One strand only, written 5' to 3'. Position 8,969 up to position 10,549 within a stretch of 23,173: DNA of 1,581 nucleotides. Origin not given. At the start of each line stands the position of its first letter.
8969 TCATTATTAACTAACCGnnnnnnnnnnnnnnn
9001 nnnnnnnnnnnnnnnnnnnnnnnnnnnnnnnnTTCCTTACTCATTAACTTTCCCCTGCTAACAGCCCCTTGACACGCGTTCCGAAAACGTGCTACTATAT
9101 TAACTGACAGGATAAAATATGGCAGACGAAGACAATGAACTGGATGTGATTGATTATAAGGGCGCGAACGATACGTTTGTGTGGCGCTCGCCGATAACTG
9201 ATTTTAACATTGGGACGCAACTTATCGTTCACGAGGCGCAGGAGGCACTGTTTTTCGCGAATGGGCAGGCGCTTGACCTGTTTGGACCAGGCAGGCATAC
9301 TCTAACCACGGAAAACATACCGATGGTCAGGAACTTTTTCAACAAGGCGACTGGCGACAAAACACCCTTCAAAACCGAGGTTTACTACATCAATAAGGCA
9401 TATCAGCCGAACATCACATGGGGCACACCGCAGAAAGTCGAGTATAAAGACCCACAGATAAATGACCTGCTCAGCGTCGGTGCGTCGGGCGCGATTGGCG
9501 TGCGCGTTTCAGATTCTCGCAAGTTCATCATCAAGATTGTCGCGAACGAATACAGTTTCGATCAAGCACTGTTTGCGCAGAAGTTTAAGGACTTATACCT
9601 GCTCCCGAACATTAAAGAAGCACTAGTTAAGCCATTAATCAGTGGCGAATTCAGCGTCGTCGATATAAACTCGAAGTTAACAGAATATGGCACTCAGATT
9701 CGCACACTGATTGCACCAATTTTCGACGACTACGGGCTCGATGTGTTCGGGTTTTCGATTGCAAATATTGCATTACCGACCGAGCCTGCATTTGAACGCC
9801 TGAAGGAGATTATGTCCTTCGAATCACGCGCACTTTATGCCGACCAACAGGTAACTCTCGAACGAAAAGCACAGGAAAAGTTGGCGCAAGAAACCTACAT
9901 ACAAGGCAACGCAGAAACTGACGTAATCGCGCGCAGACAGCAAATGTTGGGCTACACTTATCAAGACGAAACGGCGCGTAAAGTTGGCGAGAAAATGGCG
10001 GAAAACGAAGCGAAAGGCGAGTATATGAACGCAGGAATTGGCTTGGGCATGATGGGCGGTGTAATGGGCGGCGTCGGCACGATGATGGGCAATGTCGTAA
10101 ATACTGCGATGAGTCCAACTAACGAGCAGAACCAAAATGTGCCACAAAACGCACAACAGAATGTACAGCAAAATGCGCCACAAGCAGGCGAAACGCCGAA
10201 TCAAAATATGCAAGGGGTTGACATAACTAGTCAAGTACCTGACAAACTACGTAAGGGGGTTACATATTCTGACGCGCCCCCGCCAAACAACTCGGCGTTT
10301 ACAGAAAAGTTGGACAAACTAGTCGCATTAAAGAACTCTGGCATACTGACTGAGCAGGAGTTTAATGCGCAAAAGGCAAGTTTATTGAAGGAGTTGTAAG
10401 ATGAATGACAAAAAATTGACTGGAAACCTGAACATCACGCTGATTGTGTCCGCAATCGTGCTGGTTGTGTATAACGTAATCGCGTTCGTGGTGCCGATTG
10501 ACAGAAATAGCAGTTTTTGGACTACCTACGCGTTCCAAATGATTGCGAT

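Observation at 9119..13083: Four-gene operon: SPFH-SHOCT, 4-TM coiled-coil protein, ZnR-TPR-TIR protein and a 2-TM small protein. A candidate membrane-coupled TIR defence or envelope-stress system.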

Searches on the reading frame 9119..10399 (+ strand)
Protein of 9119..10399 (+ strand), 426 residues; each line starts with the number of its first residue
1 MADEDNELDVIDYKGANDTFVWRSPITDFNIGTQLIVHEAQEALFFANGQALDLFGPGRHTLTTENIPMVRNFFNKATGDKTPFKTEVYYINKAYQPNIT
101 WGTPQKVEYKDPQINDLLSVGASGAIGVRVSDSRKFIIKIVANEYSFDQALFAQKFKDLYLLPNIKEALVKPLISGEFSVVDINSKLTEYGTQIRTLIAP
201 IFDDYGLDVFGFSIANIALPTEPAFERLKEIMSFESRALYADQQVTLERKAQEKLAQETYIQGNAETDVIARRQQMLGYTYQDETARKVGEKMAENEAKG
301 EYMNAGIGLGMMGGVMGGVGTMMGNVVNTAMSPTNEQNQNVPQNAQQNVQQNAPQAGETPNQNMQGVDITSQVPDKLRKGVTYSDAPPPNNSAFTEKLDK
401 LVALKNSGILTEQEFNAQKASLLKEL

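Call 3: search_protein_families(library=pfam, proteins=[window:9119-10399:+], max_evalue=0.1)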
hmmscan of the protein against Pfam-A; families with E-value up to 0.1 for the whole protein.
window:9119-10399:+ (426 aa): 4 families
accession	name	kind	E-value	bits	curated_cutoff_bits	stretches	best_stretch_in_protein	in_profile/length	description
PF13421.11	Band_7_1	-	1.8e-36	126.2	24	1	22-222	2-198/211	SPFH domain-Band 7 family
PF01145.31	Band_7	-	3.1e-07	31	23.6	1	36-222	2-150/176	SPFH domain / Band 7 family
PF09851.14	SHOCT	-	5.4e-06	26.4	27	1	396-423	1-28/28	Short C-terminal domain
PF17298.7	DUF5349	-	0.019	15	25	1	295-375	51-130/360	Family of unknown function (DUF5349)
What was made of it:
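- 9119..10399 (+): Gene 1: soluble SPFH protein. Band_7_1 over residues 22-222, a Gly/Met- and Gln/Asn-rich low-complexity linker at about 295-375, and a SHOCT-like C-terminal domain at 396-423. Pfam (call 3).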

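Call 4: search_protein_families(library=padloc, proteins=[window:9119-10399:+], max_evalue=0.1)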
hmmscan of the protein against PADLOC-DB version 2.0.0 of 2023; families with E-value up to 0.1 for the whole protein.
window:9119-10399:+ (426 aa): 0 families

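Call 5: search_protein_families(library=ncbifam, proteins=[window:9119-10399:+], max_evalue=0.1)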
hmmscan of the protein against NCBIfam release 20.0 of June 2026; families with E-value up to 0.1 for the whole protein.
window:9119-10399:+ (426 aa): 1 family
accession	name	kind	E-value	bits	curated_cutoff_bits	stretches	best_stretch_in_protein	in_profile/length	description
NF033761.1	gliding_GltJ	equivalog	0.061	12.4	450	1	257-374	330-437/671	adventurous gliding motility protein GltJ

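Call 26: find_homologous_proteins(query=window:9119-10399:+)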
Query window:9119-10399:+ (426 aa): 1938 proteins with E <= 0.001 among 7520 candidates; the best 120 are listed.
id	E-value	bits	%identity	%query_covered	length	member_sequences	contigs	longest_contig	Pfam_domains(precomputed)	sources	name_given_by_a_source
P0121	2.0e-280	947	100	100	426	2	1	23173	PF09851.15,PF01145.32,PF13421.12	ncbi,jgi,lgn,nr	ncbi:MAG: SPFH domain-containing protein [Bifidobacteriaceae bacterium]|jgi:membrane protease subuni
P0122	1.4e-92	329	41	98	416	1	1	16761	PF09851.15,PF13421.12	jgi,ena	-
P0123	5.9e-92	327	42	98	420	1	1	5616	PF09851.15,PF13421.12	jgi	-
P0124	3.6e-90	321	42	100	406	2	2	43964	PF09851.15,PF13421.12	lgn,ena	-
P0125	4.6e-89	317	41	98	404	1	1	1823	PF09851.15,PF13421.12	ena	-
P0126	5.3e-89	317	43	77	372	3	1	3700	PF09851.15,PF13421.12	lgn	-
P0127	6.1e-88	314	40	98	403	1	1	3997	PF09851.15,PF13421.12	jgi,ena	-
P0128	7.0e-88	313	41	98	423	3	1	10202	PF13421.12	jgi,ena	-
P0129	5.5e-87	310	40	100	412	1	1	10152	PF13421.12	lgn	-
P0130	5.8e-87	310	39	98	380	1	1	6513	PF09851.15,PF13421.12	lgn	-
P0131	9.4e-87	310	40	98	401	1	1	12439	PF09851.15,PF13421.12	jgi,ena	-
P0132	1.7e-86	309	38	98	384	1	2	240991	PF13421.12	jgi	jgi:membrane protease subunit (stomatin/prohibitin family)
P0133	2.0e-86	309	41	98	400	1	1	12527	PF09851.15,PF13421.12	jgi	-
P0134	2.0e-86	309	39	98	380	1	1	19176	PF09851.15,PF13421.12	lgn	-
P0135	2.1e-86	309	39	98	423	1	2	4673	PF13421.12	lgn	-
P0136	2.3e-86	308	40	98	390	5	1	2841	PF09851.15,PF13421.12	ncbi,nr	ncbi:MAG TPA: SPFH domain-containing protein [Bacillota bacterium]|nr:SPFH domain-containing protein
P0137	3.0e-86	308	44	76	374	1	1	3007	PF09851.15,PF01145.32,PF13421.12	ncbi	-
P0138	3.3e-86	308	40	98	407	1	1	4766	PF13421.12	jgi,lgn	jgi:hypothetical protein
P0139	3.4e-86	308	40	98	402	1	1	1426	PF09851.15,PF13421.12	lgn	-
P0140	4.7e-86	307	39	98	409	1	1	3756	PF09851.15,PF13421.12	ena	-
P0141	5.0e-86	307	39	98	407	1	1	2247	PF09851.15,PF13421.12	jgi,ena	-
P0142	5.4e-86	307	40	98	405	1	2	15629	PF09851.15,PF13421.12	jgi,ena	-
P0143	5.6e-86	307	40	98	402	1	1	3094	PF13421.12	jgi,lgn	jgi:hypothetical protein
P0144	5.6e-86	307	39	99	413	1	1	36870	PF09851.15,PF13421.12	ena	-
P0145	9.3e-86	306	41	99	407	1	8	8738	PF09851.15,PF13421.12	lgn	-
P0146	9.8e-86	306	40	98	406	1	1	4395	PF09851.15,PF13421.12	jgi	jgi:hypothetical protein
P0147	1.0e-85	306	40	98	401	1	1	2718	PF09851.15,PF13421.12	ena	-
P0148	1.1e-85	306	44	76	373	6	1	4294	PF13421.12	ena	-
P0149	1.2e-85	306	38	98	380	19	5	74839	PF09851.15,PF13421.12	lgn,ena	-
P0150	1.5e-85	306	39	98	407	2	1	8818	PF09851.15,PF13421.12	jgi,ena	-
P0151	1.8e-85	305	40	98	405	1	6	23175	PF09851.15,PF13421.12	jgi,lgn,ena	-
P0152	2.1e-85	305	40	97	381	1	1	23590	PF09851.15,PF13421.12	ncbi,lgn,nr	ncbi:membrane protein [Spirochaetia bacterium]|nr:membrane protein [Spirochaetia bacterium]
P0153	2.1e-85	305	38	98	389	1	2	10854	PF09851.15,PF13421.12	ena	-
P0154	2.6e-85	305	38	98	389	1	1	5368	PF09851.15,PF13421.12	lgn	-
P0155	2.9e-85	305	39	99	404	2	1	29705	PF09851.15,PF13421.12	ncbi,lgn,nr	ncbi:MAG: SPFH domain-containing protein [Chitinispirillales bacterium]|nr:SPFH domain-containing pr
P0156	3.4e-85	305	39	98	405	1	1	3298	PF09851.15,PF13421.12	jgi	jgi:hypothetical protein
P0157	3.9e-85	304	40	98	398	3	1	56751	PF09851.15,PF13421.12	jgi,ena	-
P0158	4.0e-85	304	41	98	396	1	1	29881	PF13421.12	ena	-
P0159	4.2e-85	304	39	98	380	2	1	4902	PF09851.15,PF13421.12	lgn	-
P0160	5.6e-85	304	38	98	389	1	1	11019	PF09851.15,PF13421.12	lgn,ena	-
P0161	5.9e-85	304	38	98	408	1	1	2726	PF09851.15,PF13421.12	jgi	jgi:membrane protease subunit (stomatin/prohibitin family)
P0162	6.3e-85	304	40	98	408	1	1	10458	PF13421.12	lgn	-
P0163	6.6e-85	304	38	98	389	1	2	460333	PF09851.15,PF13421.12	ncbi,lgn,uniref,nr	ncbi:SPFH domain-containing protein [Lacrimispora aerotolerans]|uniref:SPFH domain-containing protei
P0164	7.1e-85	303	38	98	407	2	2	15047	PF09851.15,PF13421.12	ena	-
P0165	7.6e-85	303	44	69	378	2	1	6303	PF09851.15,PF01145.32,PF13421.12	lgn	-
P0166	8.1e-85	303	39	98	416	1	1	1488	PF13421.12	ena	-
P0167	8.7e-85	303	38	98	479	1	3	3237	PF01145.32,PF13421.12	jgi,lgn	jgi:hypothetical protein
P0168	1.0e-84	303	40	97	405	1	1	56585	PF09851.15,PF13421.12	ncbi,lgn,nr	ncbi:membrane protein [Spirochaetia bacterium]|nr:membrane protein [Spirochaetia bacterium]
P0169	1.5e-84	302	38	98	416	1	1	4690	PF13421.12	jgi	jgi:membrane protease subunit (stomatin/prohibitin family)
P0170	1.8e-84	302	38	98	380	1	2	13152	PF13421.12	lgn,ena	-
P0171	2.0e-84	302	37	98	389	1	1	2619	PF09851.15,PF13421.12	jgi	jgi:hypothetical protein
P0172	2.1e-84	302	38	98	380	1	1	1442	PF13421.12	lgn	-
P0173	2.2e-84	302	38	98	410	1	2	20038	PF09851.15,PF13421.12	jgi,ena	-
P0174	2.3e-84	302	38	98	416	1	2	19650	PF09851.15,PF13421.12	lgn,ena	-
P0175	2.4e-84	302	38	98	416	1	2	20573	PF09851.15,PF13421.12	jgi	-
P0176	4.3e-84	301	38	98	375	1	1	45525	PF13421.12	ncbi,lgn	-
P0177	4.5e-84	301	40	99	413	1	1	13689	PF13421.12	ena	-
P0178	4.5e-84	301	39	98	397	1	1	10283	PF09851.15,PF13421.12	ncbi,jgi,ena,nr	ncbi:MAG: SPFH domain-containing protein [Treponema sp.]|nr:SPFH domain-containing protein [Treponem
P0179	6.2e-84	300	38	98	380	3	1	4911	PF13421.12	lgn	-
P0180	7.7e-84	300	38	98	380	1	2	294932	PF13421.12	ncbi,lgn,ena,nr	nr:SPFH domain-containing protein [uncultured Clostridium sp.]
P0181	9.1e-84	300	38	98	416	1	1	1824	PF09851.15,PF13421.12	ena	-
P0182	1.1e-83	300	39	98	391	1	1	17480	PF09851.15,PF13421.12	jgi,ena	-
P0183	1.1e-83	300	44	80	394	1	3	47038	PF13240.12,PF01145.32,PF12773.14,PF13421.12,PF13248.12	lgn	-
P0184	1.3e-83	299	39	98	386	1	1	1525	PF09851.15,PF13421.12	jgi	-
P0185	1.7e-83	299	39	98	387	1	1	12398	PF13421.12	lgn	-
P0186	1.9e-83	299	39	98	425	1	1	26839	PF13421.12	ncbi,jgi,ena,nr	ncbi:MAG: SPFH domain-containing protein [Chitinispirillia bacterium]|nr:SPFH domain-containing prot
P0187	2.5e-83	298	40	97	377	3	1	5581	PF09851.15,PF13421.12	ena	-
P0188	2.7e-83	298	39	99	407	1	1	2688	PF09851.15,PF13421.12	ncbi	-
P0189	3.2e-83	298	38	99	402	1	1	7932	PF13421.12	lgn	-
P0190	4.6e-83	298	39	98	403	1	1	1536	PF13421.12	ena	-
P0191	4.7e-83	297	40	98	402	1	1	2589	PF09851.15,PF13421.12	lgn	-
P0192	5.5e-83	297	39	97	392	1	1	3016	PF09851.15,PF13421.12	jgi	jgi:hypothetical protein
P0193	7.5e-83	297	39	98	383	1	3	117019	PF13421.12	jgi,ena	-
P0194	1.1e-82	296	44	77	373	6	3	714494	PF13421.12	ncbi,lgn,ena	-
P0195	1.1e-82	296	40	98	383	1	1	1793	PF09851.15,PF01145.32,PF13421.12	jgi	jgi:membrane protease subunit (stomatin/prohibitin family)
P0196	1.5e-82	296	39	97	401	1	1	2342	PF13421.12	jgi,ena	-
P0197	1.7e-82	296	39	93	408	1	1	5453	PF13421.12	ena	-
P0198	1.9e-82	295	39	98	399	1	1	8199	PF09851.15,PF13421.12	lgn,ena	-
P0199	2.0e-82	295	39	98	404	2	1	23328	PF09851.15,PF13421.12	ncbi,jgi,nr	ncbi:MAG: SPFH domain-containing protein [Treponema sp.]|nr:SPFH domain-containing protein [Treponem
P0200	2.0e-82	295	39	98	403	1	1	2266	PF09851.15,PF13421.12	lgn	-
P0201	2.6e-82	295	43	80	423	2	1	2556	PF18912.7,PF13240.12,PF12773.14,PF17032.11,PF13421.12,PF13248.12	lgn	-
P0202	2.7e-82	295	38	98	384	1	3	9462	PF09851.15,PF01145.32,PF13421.12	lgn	-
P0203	3.0e-82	295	39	98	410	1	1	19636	PF13421.12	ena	-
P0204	3.6e-82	295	39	98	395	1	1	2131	PF09851.15,PF13421.12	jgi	jgi:membrane protease subunit (stomatin/prohibitin family)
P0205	3.7e-82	295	39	98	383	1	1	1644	PF13421.12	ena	-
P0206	3.8e-82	294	37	98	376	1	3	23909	PF09851.15,PF13421.12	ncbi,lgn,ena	-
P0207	4.3e-82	294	38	99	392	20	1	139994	PF09851.15,PF13421.12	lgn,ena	-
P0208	4.9e-82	294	39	98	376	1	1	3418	PF01145.32,PF13421.12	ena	-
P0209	5.0e-82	294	37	98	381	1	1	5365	PF09851.15,PF13421.12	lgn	-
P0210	6.0e-82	294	40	98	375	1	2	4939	PF09851.15,PF01145.32,PF13421.12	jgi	-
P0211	6.4e-82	294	38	98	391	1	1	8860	PF13421.12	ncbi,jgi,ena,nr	ncbi:MAG: SPFH domain-containing protein [Chitinivibrionia bacterium]|nr:SPFH domain-containing prot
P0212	6.6e-82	294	38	98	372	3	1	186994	PF01145.32,PF13421.12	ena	-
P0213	7.1e-82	294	38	98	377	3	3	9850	PF13421.12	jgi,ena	-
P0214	8.3e-82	293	40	98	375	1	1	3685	PF09851.15,PF01145.32,PF13421.12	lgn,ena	-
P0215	9.7e-82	293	38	98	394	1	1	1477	PF09851.15,PF13421.12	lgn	-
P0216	1.2e-81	293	40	98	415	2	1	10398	PF13421.12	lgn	-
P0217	1.2e-81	293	39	98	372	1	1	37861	PF09851.15,PF01145.32,PF13421.12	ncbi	-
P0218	1.2e-81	293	40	99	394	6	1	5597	PF09851.15,PF13421.12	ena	-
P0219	1.3e-81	293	39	98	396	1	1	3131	PF09851.15,PF01145.32,PF13421.12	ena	-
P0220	1.6e-81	292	39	98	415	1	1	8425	PF13421.12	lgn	-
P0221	1.6e-81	292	41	69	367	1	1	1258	PF13421.12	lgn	-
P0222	1.8e-81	292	39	98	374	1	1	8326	PF01145.32,PF13421.12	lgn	-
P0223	1.8e-81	292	39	98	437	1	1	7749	PF09851.15,PF13421.12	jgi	jgi:hypothetical protein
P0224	2.1e-81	292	38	98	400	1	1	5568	PF09851.15,PF13421.12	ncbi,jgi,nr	ncbi:MAG: SPFH domain-containing protein [Tannerella sp.]|jgi:hypothetical protein|nr:SPFH domain-co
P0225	2.5e-81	292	37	98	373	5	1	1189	PF09851.15,PF13421.12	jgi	jgi:membrane protease subunit (stomatin/prohibitin family)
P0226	3.6e-81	291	38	98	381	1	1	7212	PF13421.12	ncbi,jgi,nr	ncbi:MAG: SPFH domain-containing protein [Chitinispirillales bacterium]|jgi:membrane protease subuni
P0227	3.8e-81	291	39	98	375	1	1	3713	PF09851.15,PF01145.32,PF13421.12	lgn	-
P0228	4.7e-81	291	39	98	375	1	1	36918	PF09851.15,PF01145.32,PF13421.12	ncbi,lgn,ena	-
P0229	5.6e-81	291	37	99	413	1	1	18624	PF13421.12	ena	-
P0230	6.0e-81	291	44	76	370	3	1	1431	PF13421.12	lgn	-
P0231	6.9e-81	290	40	98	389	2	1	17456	PF09851.15,PF01145.32,PF13421.12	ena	-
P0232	8.8e-81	290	39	98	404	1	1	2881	PF09851.15,PF13421.12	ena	-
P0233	1.2e-80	290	39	98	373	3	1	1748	PF09851.15,PF13421.12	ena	-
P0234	1.3e-80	289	39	93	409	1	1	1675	PF13421.12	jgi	jgi:hypothetical protein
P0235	1.8e-80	289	37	83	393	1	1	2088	PF13421.12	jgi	-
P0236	1.9e-80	289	38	96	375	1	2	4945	PF13421.12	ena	-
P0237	2.2e-80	289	38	98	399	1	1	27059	PF13421.12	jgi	jgi:hypothetical protein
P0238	3.0e-80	288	39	99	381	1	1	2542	PF09851.15,PF13421.12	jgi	jgi:membrane protease subunit (stomatin/prohibitin family)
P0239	3.4e-80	288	46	79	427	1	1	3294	PF18912.7,PF13240.12,PF12773.14,PF17032.11,PF13421.12,PF13248.12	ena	-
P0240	3.4e-80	288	38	98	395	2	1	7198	PF09851.15,PF13421.12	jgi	jgi:hypothetical protein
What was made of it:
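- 9119..10399 (+): 1938 homologues at E <= 0.001 among the candidates scored, many with SHOCT, others with double zinc ribbons at the C-terminus (call 26).
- On SPFH superfamily, Band_7_1 (PF13421) branch: Precomputed Pfam lists PF09851 for this protein and most close homologues (call 26).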

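Call 27: find_encoding_contigs(protein=P0122, flank=7000, max_places=2)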
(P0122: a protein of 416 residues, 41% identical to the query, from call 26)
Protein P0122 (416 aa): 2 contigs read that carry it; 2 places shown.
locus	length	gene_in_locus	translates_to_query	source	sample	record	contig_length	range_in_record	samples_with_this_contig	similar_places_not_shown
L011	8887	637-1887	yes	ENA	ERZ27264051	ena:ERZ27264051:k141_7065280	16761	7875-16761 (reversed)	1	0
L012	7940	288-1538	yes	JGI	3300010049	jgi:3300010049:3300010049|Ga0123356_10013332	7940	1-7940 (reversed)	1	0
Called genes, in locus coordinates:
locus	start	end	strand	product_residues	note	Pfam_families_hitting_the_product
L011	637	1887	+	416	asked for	PF13421:Band_7_1, PF09851:SHOCT (weak)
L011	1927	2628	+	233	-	-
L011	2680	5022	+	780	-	PF00515:TPR_1 (faint), PF07719:TPR_2 (faint), PF13414:TPR_11 (faint), PF13676:TIR_2, PF25390:WD40_RLD, PF13540:RCC1_2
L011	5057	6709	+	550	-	PF25390:WD40_RLD, PF13540:RCC1_2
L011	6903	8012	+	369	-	-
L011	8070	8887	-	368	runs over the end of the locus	PF04018:VCA0040-like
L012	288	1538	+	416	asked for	PF13421:Band_7_1, PF09851:SHOCT (weak)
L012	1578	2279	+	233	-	-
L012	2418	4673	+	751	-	PF00515:TPR_1 (faint), PF07719:TPR_2 (faint), PF13414:TPR_11 (faint), PF13676:TIR_2, PF25390:WD40_RLD (weak), PF13540:RCC1_2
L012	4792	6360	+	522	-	PF25390:WD40_RLD, PF13540:RCC1_2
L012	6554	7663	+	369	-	-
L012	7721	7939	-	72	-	?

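Call 28: find_encoding_contigs(protein=P0155, flank=7000, max_places=2)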
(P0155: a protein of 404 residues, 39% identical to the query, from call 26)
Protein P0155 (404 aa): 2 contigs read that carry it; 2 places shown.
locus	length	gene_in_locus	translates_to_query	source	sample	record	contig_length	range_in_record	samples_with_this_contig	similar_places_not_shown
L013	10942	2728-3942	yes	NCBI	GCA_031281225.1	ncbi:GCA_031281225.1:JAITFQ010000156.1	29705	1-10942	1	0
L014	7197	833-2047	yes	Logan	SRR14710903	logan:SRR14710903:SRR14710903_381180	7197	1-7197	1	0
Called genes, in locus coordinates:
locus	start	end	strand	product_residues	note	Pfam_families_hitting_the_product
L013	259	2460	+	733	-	PF00672:HAMP, PF00990:GGDEF, PF00027:cNMP_binding, PF09986:DUF2225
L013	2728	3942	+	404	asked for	PF13421:Band_7_1, PF09851:SHOCT (weak)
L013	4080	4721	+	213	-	-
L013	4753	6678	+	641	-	PF13428:TPR_14 (faint), PF00515:TPR_1 (faint), PF07719:TPR_2 (faint), PF13174:TPR_6 (faint), PF13414:TPR_11 (weak), PF13432:TPR_16 (faint), PF13676:TIR_2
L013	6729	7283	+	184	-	PF12158:DUF3592 (weak)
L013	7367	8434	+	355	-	PF18152:DAHP_snth_FXD, PF00793:DAHP_synth_1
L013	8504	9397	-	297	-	PF01513:NAD_kinase, PF20143:NAD_kinase_C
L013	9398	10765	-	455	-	PF00275:EPSP_synthase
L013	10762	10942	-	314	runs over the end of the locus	PF02153:PDH_N, PF20463:PDH_C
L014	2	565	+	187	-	?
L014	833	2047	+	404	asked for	PF13421:Band_7_1, PF09851:SHOCT (weak)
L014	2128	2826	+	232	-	-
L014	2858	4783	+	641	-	PF13428:TPR_14 (faint), PF00515:TPR_1 (faint), PF07719:TPR_2 (faint), PF13174:TPR_6 (faint), PF13414:TPR_11 (weak), PF13432:TPR_16 (faint), PF13676:TIR_2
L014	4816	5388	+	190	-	PF12158:DUF3592 (weak)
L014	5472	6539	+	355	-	PF18152:DAHP_snth_FXD, PF00793:DAHP_synth_1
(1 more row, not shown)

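Call 29: find_encoding_contigs(protein=P0168, flank=7000, max_places=2)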
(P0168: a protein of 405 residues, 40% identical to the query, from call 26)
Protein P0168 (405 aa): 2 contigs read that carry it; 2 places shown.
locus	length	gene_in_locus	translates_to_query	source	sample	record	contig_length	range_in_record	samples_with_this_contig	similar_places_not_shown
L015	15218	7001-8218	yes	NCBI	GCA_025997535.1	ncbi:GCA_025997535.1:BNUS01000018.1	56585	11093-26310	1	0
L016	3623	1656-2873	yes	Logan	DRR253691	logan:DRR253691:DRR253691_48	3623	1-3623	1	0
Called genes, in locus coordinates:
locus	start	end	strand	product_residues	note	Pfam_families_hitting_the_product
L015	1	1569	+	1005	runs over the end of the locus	-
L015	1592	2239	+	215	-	PF02589:LUD_dom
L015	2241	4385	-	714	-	PF02449:Glyco_hydro_42, PF08532:Glyco_hydro_42M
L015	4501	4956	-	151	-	PF00011:HSP20, PF17886:ArsA_HSP20 (faint)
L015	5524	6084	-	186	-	-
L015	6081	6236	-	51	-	-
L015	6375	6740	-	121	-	PF01381:HTH_3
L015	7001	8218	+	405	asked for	PF13421:Band_7_1, PF09851:SHOCT (weak)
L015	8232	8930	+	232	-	-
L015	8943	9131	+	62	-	-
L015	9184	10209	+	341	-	-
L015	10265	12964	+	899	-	PF01935:DUF87 (faint)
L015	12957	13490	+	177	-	-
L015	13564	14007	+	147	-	-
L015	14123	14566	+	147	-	-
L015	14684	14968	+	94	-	-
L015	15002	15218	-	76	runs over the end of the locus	-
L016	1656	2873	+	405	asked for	PF13421:Band_7_1, PF09851:SHOCT (weak)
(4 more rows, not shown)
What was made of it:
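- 2 of 3 SPFH homologues from other phyla have the same trio (calls 27-29).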

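Call 39: search_protein_families(library=pfam, proteins=[L015:9184-10206:+], max_evalue=0.01)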
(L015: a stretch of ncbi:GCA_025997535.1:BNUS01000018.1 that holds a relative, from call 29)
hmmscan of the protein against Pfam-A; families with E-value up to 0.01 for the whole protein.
L015:9184-10206:+ (341 aa): 2 families
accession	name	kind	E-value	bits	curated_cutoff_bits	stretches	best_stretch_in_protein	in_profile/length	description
PF07719.23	TPR_2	-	0.0019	18.7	27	0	307-323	13-29/34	Tetratricopeptide repeat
PF00515.34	TPR_1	-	0.0071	16.6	27.8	0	304-323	10-29/34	Tetratricopeptide repeat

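Call 86: search_protein_families(library=phrogs, proteins=[window:9119-10396:+], max_evalue=0.01)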
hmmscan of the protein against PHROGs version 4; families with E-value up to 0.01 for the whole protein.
window:9119-10396:+ (426 aa): 3 families
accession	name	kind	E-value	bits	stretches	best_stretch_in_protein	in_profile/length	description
phrog_2700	-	unknown function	3.5e-07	31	1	384-424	295-330/331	-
phrog_888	-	unknown function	0.00059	20.7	1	275-423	112-269/271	-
phrog_34972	-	unknown function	0.002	18.7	1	390-423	18-51/223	-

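Call 90: search_solved_structures(query=window:9119-10396:+, max_evalue=1)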
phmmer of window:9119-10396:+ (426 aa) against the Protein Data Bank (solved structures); distinct sequences matched with E-value up to 1: 0.
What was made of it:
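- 9119..10399 (+): No relative in the PDB by sequence (call 90).
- Closest known: SPFH cage assemblies such as HflK/C enclosing FtsH. Different: No structure exists for any Band_7_1 protein by sequence search (call 90).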
